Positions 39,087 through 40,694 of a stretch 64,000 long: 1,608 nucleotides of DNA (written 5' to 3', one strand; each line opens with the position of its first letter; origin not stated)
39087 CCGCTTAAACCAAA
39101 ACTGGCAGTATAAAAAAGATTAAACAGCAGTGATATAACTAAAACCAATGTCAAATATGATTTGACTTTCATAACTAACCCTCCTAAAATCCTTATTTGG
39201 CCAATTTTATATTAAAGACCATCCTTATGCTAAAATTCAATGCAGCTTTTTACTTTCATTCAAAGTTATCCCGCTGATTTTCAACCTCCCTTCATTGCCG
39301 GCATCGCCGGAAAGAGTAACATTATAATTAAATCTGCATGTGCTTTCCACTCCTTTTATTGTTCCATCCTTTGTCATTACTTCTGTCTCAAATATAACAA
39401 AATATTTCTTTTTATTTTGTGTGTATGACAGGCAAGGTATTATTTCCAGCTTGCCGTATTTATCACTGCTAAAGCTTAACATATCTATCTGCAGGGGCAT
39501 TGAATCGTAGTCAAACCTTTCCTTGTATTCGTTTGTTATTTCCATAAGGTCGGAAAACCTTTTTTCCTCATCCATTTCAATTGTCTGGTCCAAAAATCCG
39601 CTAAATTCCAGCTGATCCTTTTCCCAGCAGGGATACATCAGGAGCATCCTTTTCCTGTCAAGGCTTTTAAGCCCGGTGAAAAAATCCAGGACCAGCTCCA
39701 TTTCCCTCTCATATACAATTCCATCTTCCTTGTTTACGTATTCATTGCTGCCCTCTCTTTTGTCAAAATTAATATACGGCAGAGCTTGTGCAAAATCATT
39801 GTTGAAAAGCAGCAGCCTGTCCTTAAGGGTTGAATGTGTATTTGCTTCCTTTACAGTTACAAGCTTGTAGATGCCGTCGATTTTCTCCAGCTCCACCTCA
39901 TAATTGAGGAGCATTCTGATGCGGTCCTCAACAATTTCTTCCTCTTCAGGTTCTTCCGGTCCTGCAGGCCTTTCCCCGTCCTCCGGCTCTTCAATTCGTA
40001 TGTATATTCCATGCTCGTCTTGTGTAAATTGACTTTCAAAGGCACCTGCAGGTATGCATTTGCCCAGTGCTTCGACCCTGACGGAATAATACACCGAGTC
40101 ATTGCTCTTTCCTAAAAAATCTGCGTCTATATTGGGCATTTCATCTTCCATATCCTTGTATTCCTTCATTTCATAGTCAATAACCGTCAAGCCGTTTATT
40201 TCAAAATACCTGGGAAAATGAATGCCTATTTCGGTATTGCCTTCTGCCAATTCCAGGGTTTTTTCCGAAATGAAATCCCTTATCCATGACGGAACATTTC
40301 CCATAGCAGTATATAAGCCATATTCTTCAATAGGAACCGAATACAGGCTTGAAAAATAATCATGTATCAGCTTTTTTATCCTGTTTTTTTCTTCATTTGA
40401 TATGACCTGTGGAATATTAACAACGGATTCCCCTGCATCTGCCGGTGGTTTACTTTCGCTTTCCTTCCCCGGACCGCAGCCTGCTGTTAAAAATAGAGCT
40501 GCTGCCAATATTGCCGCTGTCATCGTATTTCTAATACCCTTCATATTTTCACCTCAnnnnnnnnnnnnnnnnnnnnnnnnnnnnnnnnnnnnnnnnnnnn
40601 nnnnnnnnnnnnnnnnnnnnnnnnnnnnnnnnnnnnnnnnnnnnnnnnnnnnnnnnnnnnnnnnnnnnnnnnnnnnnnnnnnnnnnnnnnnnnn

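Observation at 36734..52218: Type IV pilus locus with atypical gene order and a long accessory tail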

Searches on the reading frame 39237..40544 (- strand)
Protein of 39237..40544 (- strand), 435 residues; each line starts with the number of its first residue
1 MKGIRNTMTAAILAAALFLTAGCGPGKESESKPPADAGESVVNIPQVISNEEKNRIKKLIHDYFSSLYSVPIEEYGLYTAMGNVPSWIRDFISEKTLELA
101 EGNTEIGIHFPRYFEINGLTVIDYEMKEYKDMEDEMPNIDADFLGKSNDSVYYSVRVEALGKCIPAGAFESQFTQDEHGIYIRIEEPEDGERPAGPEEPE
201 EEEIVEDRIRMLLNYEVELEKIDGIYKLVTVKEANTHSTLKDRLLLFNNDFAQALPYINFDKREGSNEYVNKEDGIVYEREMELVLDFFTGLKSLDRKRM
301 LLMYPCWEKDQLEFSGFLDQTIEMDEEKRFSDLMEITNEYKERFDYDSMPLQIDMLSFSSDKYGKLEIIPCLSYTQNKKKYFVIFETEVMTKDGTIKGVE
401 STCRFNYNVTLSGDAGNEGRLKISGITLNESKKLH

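Call 5: search_protein_families(library=pfam, proteins=[window:39237-40544:-], max_evalue=0.1)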
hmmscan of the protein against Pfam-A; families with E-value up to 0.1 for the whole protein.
window:39237-40544:- (435 aa): 0 families

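Call 22: find_homologous_proteins(query=window:39237-40544:-)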
Query window:39237-40544:- (435 aa): 1 proteins with E <= 0.001 among 5253 candidates.
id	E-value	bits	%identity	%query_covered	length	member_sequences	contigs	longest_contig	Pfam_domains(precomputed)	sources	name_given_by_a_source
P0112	7.3e-86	307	41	97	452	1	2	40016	-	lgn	-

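Call 33: find_homologous_proteins(query=A2)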
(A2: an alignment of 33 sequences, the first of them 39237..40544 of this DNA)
Query A2 (33 sequences) (435 aa, profile of the alignment): 3 proteins with E <= 0.001 among 8000 candidates.
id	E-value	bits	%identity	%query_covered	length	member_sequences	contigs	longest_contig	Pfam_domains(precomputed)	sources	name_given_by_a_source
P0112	9.9e-157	540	41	97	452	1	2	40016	-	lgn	-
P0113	6.5e-141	488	27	97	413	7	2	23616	-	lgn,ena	-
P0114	1.2e-137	477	27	97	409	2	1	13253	-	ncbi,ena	-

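Call 50: find_encoding_contigs(protein=window:39237-40544:-, flank=10000, max_places=2)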
Protein window:39237-40544:- (435 aa): no gene with exactly this product is on record in the collection.

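Call 51: search_protein_representatives(alignment_id=A3)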
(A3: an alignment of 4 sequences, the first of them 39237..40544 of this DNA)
Query: 4 sequences, 428 profile positions. Proteins with E-value up to 0.001 (for the whole library): 58; up to 1e-10: 52; up to 1e-30: 44. The best 58 are listed.
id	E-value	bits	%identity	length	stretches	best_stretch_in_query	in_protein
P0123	1.4e-136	472.1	-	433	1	1-423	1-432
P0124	3.5e-136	470.8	-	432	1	4-425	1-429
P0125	5.8e-131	453.6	-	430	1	2-420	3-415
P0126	8.0e-118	410.3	-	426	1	7-418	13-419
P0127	1.6e-111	389.5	-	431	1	5-420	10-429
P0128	8.6e-110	383.8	-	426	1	10-421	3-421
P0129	4.0e-107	375.1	-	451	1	6-418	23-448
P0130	6.3e-107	374.4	-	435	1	6-422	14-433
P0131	7.1e-104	364.4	-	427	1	1-426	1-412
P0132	4.9e-102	358.3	-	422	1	10-419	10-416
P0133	6.5e-101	354.6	-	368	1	3-386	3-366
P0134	2.5e-99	349.4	-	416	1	2-418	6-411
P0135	3.9e-99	348.7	-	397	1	9-420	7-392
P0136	1.9e-95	336.6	-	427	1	1-421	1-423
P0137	4.1e-95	335.5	-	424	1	16-418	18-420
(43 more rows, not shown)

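Call 63: predict_structure(alignment_id=A4)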
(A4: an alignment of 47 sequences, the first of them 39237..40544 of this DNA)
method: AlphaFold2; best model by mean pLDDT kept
length: 435 residues; sequences in the alignment: 47
mean_pLDDT: 88.2   pTM: 0.81
mean pLDDT of the five models: 88.2, 88.1, 87.4, 87.3, 86.6
residues with pLDDT >= 90: 309; 70-90: 79; 50-70: 29; < 50: 18
segments of 3 or more residues with pLDDT < 50: 25-42
pLDDT, mean of each block of 10 residues (from residue 1): 75 85 49 42 70 96 97 94 95 94 90 96 86 73 95 97 95 93 84 60 83 98 97 93 95 95 92 94 95 93 97 97 88 96 95 88 87 95 95 78 96 83 97 91
secondary structure, 60 per line:
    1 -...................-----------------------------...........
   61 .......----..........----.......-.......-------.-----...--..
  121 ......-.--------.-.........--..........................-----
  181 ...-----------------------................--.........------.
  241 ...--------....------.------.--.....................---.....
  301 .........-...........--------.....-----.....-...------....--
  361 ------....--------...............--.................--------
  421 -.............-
elements in order: H2-20 H50-67 H72-81 H86-91 H94-100 E114-116 E119-126 E139-147 E150-165 H166-172 E173-175 E181-183 E207-222 E225-233 H240-243 E252-255 H272-292 H297-309 H311-321 H330-333 H340-343 E355-358 E367-370 E379-393 E396-412 E422-434

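Call 66: fold_search(model_id=the predicted structure, library=pdb)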
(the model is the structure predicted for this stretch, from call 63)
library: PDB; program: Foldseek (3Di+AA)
matches with E <= 10: 748; with E <= 0.001: 4
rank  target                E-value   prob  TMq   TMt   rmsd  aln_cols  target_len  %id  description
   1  3ub1_D                2.3e-06  1.00  0.16  0.24  19.1       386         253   13  Ntf2 like protein involved in plasmid conjugation (released 2012-02-08)
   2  3ub1_B                3.3e-06  1.00  0.17  0.25  18.9       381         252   13  Ntf2 like protein involved in plasmid conjugation (released 2012-02-08)
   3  3ub1_C                5.4e-06  1.00  0.17  0.27  19.5       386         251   12  Ntf2 like protein involved in plasmid conjugation (released 2012-02-08)
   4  3ub1_A                7.6e-06  0.99  0.16  0.25  18.9       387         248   13  Ntf2 like protein involved in plasmid conjugation (released 2012-02-08)
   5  4m4d_A                2.6e-02  0.08  0.12  0.11  27.4       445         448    8  Crystal structure of lipopolysaccharide binding protein (released 2013-10-30)
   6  4n3v_A                2.9e-02  0.89  0.19  0.39  10.1       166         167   15  Crystal structure of a bile-acid 7-alpha dehydratase (CLOHIR_00079) from Clostridium hiranonis DSM 13275 at 1.89 A res (released 2013-12-04)
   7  6ms3_B                3.6e-02  0.06  0.10  0.09  21.0       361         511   10  Crystal structure of the GH43 protein BlXynB mutant (K247S) from Bacillus licheniformis (released 2019-04-17)
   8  8abt_A                3.8e-02  0.75  0.15  0.26  11.2       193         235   14  Crystal structure of NaLdpA in complex with the product analog Resveratrol (released 2023-02-01)
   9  8abt_B                3.8e-02  0.72  0.15  0.26  10.9       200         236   14  Crystal structure of NaLdpA in complex with the product analog Resveratrol (released 2023-02-01)
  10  4leh_A                4.0e-02  0.82  0.19  0.38  10.2       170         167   14  Crystal structure of a bile-acid 7-alpha dehydratase (CLOSCI_03134) from Clostridium scindens ATCC 35704 at 2.90 A res (released 2013-08-21)
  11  4m4d_B                4.3e-02  0.07  0.11  0.11  26.2       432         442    9  Crystal structure of lipopolysaccharide binding protein (released 2013-10-30)
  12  8abu_B                4.5e-02  0.72  0.16  0.26  11.3       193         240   13  Crystal structure of NaLdpA mutant H97Q in complex with erythro-DGPD (released 2023-02-01)
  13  6o1t_B                6.0e-02  0.35  0.12  0.24  13.0       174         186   11  BOVINE SALIVARY PROTEIN FORM 30B WITH OLEIC ACID (released 2019-03-13)
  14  6o1t_A                6.0e-02  0.28  0.12  0.22  13.3       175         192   12  BOVINE SALIVARY PROTEIN FORM 30B WITH OLEIC ACID (released 2019-03-13)
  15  4l8p                  6.3e-02  0.80  0.18  0.38   9.7       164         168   16  Crystal structure of a bile-acid 7-alpha dehydratase (CLOHIR_00079) from Clostridium hiranonis DSM 13275 at 1.60 A resol (released 2013-08-21)
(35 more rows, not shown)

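Call 75: search_protein_families(library=ncbifam, proteins=[window:39237-40544:-], max_evalue=0.01)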
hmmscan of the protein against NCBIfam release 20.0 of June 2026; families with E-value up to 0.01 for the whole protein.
window:39237-40544:- (435 aa): 0 families

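Call 82: search_solved_structures(query=A4, max_evalue=10)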
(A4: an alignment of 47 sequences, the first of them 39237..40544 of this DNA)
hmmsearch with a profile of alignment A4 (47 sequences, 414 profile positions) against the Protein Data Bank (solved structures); distinct sequences matched with E-value up to 10: 13.
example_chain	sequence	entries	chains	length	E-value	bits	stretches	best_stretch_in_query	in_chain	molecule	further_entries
2lxa_A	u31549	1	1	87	0.28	12.9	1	121-179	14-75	Ubiquitin-like protein MDY2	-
1eto_A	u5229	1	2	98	0.3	12.8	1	37-98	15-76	FACTOR FOR INVERSION STIMULATION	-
2lxc_A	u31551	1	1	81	0.31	12.7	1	121-179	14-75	Ubiquitin-like protein MDY2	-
4asw_C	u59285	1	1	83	0.35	12.5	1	121-179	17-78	UBIQUITIN-LIKE PROTEIN MDY2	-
3zdm_C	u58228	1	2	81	0.38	12.5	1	121-178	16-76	UBIQUITIN-LIKE PROTEIN MDY2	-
4goc_A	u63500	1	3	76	0.47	12.1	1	121-176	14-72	Golgi to ER traffic protein 5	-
1fip_A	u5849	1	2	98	0.48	12.1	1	37-94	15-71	FACTOR FOR INVERSION STIMULATION (FIS)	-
4a20_A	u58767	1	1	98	0.57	11.9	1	121-179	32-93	UBIQUITIN-LIKE PROTEIN MDY2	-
8ory_A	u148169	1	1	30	0.64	11.7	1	3-29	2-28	Notch 1 extracellular truncation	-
3h0l_C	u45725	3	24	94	0.8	11.4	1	248-288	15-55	Glutamyl-tRNA(Gln) amidotransferase subunit C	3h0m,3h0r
5xkn_A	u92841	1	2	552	1.3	10.7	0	71-103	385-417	LRR receptor-like serine/threonine-protein kinase ERL2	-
8h1r_C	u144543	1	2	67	1.7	10.3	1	4-46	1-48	Uncharacterized lipoprotein YifL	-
9ia2_C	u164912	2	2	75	2.4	9.8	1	4-46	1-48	LPS-assembly lipoprotein LptM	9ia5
